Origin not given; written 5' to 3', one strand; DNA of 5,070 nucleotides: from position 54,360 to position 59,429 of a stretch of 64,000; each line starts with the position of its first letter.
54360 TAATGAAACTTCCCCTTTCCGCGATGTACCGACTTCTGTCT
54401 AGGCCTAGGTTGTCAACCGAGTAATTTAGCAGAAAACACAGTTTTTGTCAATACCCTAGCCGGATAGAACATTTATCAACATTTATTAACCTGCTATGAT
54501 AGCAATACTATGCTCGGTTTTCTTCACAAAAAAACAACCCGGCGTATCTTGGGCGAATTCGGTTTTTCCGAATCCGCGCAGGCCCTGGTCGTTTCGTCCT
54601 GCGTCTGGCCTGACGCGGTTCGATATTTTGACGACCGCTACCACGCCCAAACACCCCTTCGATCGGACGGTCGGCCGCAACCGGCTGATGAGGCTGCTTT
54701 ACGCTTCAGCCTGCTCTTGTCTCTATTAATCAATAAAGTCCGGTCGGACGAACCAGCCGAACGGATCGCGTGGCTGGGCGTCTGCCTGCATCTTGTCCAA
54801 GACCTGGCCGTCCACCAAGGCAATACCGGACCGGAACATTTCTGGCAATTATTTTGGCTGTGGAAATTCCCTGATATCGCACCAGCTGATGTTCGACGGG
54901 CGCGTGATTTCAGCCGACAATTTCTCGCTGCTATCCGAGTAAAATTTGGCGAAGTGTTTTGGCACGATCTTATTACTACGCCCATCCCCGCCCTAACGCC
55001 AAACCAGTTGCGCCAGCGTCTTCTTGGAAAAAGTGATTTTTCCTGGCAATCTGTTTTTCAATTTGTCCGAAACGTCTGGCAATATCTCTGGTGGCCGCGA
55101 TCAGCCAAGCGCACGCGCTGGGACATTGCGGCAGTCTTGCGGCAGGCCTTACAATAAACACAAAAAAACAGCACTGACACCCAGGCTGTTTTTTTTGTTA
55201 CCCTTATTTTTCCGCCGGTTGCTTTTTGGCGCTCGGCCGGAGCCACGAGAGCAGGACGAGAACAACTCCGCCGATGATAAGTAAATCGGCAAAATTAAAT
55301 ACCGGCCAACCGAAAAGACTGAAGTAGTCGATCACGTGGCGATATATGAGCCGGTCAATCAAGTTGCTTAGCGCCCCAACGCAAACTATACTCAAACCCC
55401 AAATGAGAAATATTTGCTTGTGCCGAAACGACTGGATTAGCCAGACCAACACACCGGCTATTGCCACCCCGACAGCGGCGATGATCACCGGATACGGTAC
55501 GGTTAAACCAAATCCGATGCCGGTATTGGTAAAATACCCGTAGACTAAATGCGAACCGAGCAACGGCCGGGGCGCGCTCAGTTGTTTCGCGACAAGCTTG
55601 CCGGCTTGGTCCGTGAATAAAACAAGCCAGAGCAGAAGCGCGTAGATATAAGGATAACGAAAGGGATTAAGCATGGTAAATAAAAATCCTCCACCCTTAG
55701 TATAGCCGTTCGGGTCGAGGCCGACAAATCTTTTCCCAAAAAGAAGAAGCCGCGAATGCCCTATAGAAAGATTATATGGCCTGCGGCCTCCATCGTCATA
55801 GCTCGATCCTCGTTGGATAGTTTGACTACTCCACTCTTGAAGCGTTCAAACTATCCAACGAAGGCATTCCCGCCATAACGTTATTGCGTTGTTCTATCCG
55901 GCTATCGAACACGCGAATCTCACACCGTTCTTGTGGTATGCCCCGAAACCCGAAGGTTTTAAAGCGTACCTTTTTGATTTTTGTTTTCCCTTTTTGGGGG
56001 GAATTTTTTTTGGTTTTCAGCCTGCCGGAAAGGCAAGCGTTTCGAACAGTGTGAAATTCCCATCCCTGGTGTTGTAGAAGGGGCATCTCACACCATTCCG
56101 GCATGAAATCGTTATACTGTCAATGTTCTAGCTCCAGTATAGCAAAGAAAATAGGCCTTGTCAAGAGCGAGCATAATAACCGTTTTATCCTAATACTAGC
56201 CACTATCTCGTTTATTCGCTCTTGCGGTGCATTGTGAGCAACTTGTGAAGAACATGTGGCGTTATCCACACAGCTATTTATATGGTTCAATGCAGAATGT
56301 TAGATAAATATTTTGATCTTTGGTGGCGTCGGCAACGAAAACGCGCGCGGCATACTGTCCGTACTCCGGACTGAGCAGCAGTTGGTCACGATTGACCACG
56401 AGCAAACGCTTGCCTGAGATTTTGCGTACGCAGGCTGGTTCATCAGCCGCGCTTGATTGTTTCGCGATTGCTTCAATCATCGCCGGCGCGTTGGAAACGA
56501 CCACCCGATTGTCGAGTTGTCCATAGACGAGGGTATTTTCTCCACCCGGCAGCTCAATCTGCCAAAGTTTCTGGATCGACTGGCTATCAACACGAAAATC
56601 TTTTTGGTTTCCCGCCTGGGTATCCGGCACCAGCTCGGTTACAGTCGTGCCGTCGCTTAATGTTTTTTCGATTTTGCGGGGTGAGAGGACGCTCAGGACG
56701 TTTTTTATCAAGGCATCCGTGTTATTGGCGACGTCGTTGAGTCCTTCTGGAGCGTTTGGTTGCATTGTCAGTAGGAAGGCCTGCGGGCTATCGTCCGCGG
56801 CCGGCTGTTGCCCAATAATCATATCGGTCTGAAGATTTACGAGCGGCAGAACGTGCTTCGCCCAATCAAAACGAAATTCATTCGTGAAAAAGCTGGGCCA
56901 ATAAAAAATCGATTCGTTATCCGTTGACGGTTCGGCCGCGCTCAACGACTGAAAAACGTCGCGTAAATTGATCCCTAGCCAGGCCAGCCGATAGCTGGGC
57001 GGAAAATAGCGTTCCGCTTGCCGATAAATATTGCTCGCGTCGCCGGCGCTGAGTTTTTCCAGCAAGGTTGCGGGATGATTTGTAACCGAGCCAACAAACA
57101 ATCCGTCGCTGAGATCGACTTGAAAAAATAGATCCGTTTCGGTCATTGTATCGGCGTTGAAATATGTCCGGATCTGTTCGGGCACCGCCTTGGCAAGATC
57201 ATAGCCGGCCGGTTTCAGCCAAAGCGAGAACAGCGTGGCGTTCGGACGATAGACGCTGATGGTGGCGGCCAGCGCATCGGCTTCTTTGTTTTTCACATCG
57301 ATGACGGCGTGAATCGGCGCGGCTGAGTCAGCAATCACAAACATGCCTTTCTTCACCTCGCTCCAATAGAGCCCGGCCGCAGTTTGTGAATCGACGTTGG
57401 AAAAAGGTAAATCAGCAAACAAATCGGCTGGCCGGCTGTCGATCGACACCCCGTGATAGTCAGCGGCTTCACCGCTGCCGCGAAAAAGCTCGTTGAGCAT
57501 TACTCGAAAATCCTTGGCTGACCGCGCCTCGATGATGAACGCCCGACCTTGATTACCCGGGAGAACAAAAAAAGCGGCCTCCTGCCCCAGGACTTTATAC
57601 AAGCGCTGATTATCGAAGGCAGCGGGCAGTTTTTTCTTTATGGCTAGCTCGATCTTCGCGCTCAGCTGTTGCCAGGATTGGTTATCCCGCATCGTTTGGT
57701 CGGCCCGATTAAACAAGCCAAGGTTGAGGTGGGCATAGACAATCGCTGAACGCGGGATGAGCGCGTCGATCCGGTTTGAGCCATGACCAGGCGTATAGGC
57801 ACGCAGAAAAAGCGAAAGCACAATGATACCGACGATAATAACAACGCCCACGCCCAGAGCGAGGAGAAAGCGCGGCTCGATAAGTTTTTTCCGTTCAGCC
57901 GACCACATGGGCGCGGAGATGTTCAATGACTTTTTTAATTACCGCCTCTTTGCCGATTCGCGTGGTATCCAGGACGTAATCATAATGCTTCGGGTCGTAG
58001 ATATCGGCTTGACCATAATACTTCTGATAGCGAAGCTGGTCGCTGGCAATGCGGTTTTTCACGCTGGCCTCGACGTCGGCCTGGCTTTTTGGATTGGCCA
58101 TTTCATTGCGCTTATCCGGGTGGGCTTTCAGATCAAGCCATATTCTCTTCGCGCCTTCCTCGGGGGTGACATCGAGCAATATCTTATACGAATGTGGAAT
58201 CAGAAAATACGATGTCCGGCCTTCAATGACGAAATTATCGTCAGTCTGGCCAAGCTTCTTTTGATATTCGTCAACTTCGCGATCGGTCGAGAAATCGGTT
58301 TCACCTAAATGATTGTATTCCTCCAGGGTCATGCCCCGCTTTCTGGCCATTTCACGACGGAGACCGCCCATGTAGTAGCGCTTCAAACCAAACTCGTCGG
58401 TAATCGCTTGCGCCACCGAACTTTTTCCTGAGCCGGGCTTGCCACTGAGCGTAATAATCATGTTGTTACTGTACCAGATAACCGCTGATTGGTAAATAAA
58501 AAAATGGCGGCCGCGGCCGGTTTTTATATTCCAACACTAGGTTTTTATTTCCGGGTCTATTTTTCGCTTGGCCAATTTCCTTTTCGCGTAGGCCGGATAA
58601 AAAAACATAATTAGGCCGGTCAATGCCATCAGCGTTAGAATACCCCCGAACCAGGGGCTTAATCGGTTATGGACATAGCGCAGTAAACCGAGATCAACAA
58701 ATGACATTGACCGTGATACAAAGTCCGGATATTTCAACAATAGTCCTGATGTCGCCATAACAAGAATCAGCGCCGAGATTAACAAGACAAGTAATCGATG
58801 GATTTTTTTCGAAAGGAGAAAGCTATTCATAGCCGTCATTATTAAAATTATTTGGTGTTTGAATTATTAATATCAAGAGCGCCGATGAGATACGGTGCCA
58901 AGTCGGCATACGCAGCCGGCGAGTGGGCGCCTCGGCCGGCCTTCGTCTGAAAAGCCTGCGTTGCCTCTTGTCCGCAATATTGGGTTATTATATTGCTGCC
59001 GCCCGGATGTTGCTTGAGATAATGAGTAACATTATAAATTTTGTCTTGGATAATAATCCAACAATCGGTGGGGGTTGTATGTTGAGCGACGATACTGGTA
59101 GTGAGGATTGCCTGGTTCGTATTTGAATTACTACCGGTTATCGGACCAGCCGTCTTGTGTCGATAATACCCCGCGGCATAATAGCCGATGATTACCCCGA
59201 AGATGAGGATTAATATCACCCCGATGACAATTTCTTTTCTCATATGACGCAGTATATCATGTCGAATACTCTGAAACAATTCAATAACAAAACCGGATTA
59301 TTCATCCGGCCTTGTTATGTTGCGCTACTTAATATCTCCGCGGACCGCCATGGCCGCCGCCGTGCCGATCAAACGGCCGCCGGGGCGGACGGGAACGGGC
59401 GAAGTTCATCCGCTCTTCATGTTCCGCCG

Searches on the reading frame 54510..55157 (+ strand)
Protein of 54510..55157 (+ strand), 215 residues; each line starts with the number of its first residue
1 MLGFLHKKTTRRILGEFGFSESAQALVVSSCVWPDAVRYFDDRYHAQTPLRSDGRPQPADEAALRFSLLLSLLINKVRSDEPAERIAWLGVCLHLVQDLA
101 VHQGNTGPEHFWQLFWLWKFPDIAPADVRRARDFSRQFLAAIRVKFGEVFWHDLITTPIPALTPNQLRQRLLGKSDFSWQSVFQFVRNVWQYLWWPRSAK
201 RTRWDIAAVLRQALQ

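Call 7: search_protein_families(library=pfam, proteins=[window:54510-55157:+], max_evalue=0.01)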
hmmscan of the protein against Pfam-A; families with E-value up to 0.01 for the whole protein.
window:54510-55157:+ (215 aa): 1 family
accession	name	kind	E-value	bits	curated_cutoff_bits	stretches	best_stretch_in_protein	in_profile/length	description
PF00882.24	Zn_dep_PLPC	-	8.4e-05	23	26.8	1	31-110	33-108/167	Zinc dependent phospholipase C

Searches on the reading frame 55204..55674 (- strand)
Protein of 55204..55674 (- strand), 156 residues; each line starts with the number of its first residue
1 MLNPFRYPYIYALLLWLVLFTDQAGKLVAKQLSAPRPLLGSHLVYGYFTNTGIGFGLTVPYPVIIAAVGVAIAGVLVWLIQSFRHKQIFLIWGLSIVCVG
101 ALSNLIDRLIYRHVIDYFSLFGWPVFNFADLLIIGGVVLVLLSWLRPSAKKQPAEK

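Call 7: search_protein_families(library=pfam, proteins=[window:55204-55674:-], max_evalue=0.01)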
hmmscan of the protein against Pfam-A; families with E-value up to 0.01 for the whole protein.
window:55204-55674:- (156 aa): 1 family
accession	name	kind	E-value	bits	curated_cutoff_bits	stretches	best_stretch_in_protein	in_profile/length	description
PF01252.23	Peptidase_A8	-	4.7e-24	85.6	25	1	16-145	3-141/142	Signal peptidase (SPase) II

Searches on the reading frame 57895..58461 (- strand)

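Call 7: search_protein_families(library=pfam, proteins=[window:57895-58461:-], max_evalue=0.01)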
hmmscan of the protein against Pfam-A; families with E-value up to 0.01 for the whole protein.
window:57895-58461:- (188 aa): 9 families
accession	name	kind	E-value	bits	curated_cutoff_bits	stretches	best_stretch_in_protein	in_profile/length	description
PF13189.12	Cytidylate_kin2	-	9.2e-12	45.9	28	1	2-167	1-175/176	Cytidylate kinase-like family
PF13207.12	AAA_17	-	9.6e-10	39.3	27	1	7-83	2-80/136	AAA domain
PF13238.12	AAA_18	-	1.2e-09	39.1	29.4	1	3-113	1-114/128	AAA domain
PF02224.24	Cytidylate_kin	-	1.2e-08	35.3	26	1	63-182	102-209/211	Cytidylate kinase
PF07931.18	CPT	-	0.0027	18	22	0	1-24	2-25/172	Chloramphenicol phosphotransferase-like protein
PF00406.28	ADK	-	0.0031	18.1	26.8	1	5-42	1-39/151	Adenylate kinase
PF03266.21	NTPase_1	-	0.0045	17.3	23.9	0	3-43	2-42/168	NTPase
PF06309.17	Torsin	-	0.0047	17.5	27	0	2-73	55-112/127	Torsin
PF00004.35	AAA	-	0.0054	17.6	21.2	1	4-30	2-28/131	ATPase family associated with various cellular activities (AAA)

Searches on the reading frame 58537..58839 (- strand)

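Call 16: search_protein_families(library=pfam, proteins=[window:58537-58839:-], max_evalue=0.05)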
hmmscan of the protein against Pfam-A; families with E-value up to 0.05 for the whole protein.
window:58537-58839:- (100 aa): 2 families
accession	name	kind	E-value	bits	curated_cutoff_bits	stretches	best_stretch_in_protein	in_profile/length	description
PF03929.21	PepSY_TM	-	0.00041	20.7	28.8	1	8-84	128-208/295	PepSY-associated TM region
PF01292.26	Ni_hydr_CYTB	-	0.0031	17.8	30.1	1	13-65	101-152/179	Prokaryotic cytochrome b561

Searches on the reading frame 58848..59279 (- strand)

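Call 16: search_protein_families(library=pfam, proteins=[window:58848-59279:-], max_evalue=0.05)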
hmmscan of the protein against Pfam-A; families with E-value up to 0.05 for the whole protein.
window:58848-59279:- (143 aa): 2 families
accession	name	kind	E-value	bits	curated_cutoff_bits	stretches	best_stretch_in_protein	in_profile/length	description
PF00173.33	Cyt-b5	-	2.4e-20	72.8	23.7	1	62-135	3-73/74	Cytochrome b5-like Heme/Steroid binding domain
PF01769.21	MgtE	-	0.046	14.4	27.6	0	7-51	31-66/125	Divalent cation transporter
